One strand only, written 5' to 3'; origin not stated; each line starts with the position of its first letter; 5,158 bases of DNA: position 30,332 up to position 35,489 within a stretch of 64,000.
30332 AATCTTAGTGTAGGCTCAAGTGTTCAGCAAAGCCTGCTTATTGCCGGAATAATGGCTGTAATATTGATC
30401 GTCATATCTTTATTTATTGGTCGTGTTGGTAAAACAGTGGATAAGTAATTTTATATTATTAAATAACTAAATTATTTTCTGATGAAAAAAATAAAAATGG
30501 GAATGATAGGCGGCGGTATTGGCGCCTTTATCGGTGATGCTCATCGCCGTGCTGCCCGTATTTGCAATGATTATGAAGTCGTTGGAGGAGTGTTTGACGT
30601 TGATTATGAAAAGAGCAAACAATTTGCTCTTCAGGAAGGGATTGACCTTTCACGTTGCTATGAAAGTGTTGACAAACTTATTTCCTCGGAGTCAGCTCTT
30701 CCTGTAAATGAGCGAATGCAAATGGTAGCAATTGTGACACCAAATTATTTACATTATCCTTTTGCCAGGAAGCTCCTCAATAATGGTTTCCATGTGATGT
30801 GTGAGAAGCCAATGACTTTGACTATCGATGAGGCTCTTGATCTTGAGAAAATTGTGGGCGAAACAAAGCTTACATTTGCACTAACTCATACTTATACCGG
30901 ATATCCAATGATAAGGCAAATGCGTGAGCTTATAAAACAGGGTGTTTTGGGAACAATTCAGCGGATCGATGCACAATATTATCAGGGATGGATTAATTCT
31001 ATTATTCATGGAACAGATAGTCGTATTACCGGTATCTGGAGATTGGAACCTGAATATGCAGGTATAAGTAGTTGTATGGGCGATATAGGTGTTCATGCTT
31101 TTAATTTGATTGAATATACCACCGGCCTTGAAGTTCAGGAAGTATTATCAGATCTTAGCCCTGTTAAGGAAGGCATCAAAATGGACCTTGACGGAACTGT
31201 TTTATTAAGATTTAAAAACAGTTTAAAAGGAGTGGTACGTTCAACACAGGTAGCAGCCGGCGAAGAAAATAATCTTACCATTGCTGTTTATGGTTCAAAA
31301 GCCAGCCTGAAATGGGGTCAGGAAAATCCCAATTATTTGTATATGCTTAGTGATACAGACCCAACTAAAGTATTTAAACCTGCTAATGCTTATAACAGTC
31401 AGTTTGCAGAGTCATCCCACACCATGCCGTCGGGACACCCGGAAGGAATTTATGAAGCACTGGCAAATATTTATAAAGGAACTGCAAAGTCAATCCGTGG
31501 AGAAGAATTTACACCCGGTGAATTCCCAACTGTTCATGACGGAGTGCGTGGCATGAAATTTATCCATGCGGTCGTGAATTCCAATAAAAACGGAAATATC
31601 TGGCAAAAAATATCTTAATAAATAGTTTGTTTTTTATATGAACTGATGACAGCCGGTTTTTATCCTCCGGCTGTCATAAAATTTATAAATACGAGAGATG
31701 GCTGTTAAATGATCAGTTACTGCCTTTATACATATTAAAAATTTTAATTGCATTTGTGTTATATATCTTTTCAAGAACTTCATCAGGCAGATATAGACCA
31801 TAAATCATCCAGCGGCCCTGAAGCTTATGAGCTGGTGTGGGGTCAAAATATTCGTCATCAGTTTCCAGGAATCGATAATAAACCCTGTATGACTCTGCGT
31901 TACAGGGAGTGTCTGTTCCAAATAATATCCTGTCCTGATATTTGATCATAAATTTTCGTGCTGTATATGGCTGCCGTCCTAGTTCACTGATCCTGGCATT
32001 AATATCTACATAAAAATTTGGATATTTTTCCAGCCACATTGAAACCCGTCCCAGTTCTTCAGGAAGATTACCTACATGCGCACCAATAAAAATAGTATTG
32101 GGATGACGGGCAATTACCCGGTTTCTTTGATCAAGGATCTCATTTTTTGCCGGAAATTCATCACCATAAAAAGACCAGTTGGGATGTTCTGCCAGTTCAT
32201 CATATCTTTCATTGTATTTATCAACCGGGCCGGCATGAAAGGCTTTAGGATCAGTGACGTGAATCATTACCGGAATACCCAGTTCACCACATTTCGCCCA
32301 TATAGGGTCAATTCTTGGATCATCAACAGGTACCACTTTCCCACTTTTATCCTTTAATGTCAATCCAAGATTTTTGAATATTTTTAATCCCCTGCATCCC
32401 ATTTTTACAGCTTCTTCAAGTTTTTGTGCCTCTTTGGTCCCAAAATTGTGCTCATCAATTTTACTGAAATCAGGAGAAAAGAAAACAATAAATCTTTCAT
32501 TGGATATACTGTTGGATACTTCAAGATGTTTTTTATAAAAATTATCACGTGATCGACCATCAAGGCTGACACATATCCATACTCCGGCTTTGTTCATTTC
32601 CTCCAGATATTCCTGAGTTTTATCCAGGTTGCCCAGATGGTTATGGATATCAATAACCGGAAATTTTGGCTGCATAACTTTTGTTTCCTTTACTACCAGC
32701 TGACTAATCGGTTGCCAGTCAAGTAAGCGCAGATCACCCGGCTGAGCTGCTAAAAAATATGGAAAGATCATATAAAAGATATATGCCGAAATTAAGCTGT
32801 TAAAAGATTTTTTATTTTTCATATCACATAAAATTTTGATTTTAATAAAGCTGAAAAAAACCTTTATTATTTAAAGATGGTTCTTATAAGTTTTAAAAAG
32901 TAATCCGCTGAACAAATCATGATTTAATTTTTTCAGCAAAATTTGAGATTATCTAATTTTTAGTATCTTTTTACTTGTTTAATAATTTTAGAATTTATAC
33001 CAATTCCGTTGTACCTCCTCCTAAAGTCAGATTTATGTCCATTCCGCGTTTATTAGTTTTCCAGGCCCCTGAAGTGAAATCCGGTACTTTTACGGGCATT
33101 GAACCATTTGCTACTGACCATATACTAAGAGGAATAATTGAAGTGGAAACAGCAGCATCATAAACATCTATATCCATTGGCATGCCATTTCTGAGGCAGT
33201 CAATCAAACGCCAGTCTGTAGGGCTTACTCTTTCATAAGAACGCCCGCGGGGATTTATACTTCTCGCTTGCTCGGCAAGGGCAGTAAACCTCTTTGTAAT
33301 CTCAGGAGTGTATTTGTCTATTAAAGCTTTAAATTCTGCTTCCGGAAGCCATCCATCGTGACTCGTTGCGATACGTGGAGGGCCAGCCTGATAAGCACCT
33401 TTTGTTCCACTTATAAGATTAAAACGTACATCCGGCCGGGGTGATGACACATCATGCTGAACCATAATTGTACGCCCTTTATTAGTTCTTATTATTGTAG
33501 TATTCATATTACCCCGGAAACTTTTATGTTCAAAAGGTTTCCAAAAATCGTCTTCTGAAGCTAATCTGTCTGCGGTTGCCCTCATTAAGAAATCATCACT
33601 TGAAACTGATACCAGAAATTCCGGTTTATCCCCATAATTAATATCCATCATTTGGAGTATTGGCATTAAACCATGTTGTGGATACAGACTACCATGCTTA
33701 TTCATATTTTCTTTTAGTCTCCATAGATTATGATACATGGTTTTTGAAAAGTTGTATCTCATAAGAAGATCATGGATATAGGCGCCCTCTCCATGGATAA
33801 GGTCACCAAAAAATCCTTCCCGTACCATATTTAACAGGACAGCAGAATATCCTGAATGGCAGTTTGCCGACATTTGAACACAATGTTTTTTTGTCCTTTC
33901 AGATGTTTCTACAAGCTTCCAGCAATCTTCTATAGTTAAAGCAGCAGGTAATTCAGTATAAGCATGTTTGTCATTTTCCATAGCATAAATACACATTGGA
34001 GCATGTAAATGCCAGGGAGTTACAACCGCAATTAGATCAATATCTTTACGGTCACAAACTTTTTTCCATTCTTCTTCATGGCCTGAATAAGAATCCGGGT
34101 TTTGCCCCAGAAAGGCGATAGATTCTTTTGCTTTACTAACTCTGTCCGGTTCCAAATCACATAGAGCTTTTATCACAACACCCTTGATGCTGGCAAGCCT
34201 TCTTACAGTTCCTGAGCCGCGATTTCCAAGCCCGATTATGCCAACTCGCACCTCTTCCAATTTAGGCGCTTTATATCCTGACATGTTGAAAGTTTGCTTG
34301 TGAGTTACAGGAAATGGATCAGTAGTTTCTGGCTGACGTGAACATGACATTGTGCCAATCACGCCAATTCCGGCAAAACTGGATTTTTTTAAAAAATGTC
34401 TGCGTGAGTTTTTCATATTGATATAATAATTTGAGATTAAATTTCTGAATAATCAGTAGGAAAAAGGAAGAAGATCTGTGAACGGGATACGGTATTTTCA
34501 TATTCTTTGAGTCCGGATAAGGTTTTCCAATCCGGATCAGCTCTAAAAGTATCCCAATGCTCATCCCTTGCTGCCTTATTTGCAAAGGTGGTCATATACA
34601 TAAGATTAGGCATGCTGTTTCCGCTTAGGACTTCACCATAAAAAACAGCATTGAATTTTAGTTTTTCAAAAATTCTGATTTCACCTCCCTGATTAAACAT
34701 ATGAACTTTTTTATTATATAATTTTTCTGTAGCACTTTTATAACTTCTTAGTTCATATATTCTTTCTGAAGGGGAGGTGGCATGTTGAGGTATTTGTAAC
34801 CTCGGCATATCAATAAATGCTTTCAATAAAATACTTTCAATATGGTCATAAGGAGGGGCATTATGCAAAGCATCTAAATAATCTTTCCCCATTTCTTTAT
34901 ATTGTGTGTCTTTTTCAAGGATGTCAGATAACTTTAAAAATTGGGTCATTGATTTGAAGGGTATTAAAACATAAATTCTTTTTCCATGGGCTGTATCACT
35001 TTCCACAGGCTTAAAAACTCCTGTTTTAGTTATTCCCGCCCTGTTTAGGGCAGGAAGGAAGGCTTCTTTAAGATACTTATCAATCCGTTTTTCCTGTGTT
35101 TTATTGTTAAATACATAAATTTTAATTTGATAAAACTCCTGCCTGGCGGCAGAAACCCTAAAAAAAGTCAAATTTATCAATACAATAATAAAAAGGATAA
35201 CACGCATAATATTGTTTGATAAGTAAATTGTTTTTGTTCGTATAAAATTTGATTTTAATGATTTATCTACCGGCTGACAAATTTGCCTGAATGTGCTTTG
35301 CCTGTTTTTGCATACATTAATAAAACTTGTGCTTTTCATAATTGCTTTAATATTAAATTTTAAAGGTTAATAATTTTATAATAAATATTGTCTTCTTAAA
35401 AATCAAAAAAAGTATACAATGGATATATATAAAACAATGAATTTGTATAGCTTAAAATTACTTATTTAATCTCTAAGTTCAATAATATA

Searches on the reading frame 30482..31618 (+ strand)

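Call 8: search_protein_families(library=pfam, proteins=[window:30482-31618:+], max_evalue=0.001)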
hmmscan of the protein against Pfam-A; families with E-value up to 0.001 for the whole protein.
window:30482-31618:+ (378 aa): 3 families
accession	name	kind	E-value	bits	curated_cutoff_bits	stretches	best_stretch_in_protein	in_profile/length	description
PF22725.1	GFO_IDH_MocA_C3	-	1.1e-21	77.6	27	1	144-276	1-123/124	GFO/IDH/MocA C-terminal domain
PF01408.29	GFO_IDH_MocA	-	4.2e-20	73.1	24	1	4-134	1-118/120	Oxidoreductase family, NAD-binding Rossmann fold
PF02894.22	GFO_IDH_MocA_C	-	9.6e-08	32.5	22.9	1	148-372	1-214/218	Oxidoreductase family, C-terminal alpha/beta domain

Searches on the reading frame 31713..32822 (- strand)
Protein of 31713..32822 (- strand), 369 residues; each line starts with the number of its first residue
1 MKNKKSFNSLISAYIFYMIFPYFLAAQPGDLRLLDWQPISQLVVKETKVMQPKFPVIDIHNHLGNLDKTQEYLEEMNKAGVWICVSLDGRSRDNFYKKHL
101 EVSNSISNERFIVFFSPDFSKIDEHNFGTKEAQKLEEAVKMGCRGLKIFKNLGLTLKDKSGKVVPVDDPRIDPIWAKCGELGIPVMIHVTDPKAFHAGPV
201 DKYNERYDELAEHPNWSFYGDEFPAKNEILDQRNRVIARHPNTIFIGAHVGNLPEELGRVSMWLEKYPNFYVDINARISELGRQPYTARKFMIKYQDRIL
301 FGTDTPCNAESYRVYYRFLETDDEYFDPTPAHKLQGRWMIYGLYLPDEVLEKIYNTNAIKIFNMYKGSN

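Call 8: search_protein_families(library=pfam, proteins=[window:31713-32822:-], max_evalue=0.001)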
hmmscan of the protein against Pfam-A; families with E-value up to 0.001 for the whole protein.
window:31713-32822:- (369 aa): 1 family
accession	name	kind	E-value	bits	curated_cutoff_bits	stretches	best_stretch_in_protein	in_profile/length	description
PF04909.20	Amidohydro_2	-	7.6e-27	95.2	26.4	1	131-363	94-288/289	Amidohydrolase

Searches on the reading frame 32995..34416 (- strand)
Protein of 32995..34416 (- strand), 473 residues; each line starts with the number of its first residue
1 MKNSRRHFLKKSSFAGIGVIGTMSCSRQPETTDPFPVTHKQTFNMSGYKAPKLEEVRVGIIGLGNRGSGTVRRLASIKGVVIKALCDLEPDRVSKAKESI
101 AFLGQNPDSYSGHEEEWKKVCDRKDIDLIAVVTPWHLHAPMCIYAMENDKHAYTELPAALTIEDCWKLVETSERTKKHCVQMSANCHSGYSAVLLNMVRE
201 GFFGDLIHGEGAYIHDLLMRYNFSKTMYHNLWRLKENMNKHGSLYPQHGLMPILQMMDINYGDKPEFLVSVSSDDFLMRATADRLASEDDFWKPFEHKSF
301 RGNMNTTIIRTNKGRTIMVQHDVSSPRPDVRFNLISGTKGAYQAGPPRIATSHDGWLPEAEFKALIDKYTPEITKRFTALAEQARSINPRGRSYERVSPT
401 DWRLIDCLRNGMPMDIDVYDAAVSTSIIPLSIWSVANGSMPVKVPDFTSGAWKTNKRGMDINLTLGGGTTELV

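Call 8: search_protein_families(library=pfam, proteins=[window:32995-34416:-], max_evalue=0.001)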
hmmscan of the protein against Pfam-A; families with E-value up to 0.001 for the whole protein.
window:32995-34416:- (473 aa): 2 families
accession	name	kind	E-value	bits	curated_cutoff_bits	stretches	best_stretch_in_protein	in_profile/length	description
PF21252.2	Glyco_hydro_109_C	-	2.5e-36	125.2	27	1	194-344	3-163/187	Glycosyl hydrolase 109, C-terminal domain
PF01408.29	GFO_IDH_MocA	-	5.6e-12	46.8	24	1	56-179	1-116/120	Oxidoreductase family, NAD-binding Rossmann fold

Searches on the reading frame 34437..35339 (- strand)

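Call 8: search_protein_families(library=pfam, proteins=[window:34437-35339:-], max_evalue=0.001)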
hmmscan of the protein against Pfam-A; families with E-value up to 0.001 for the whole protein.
window:34437-35339:- (300 aa): 1 family
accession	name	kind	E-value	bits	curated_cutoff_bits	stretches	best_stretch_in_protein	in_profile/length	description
PF07978.19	NIPSNAP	-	5.1e-13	49.5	22.3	1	195-298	1-101/102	NIPSNAP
